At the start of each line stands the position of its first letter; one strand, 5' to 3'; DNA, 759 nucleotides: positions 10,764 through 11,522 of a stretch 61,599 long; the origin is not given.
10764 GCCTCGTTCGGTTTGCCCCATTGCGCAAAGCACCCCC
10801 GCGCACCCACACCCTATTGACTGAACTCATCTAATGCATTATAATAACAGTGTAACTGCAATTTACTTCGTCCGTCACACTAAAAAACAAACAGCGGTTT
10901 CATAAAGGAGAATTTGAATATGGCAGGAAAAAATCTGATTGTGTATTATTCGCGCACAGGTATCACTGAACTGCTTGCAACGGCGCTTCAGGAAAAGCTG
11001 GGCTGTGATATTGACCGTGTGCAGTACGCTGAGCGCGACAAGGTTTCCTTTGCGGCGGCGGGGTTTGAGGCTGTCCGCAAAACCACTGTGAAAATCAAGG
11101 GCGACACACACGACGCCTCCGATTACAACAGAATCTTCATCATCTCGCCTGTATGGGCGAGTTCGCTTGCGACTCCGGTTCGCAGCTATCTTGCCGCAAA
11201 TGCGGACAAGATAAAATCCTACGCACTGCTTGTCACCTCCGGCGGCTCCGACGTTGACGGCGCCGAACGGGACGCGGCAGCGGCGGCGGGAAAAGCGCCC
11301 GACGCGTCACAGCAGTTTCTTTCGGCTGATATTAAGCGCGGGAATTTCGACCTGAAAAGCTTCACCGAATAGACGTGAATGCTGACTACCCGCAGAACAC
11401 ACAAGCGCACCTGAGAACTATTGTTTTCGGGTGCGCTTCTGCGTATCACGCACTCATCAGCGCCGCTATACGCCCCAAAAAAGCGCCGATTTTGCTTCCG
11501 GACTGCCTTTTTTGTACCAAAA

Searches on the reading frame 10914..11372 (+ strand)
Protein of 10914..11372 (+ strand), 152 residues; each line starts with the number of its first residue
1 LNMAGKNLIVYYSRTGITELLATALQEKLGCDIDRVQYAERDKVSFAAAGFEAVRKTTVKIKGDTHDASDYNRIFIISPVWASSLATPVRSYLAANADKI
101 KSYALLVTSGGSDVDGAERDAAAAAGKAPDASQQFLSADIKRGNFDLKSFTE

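Call 78: search_protein_families(library=pfam, proteins=[window:10914-11372:+], max_evalue=0.00001)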
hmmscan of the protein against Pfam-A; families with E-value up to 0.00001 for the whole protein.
window:10914-11372:+ (152 aa): 2 families
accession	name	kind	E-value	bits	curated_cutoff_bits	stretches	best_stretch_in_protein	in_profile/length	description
PF12682.12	Flavodoxin_4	-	3.1e-07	30.4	24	1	6-125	1-128/155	Flavodoxin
PF12724.12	Flavodoxin_5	-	7.3e-07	30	27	0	61-130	34-94/145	Flavodoxin domain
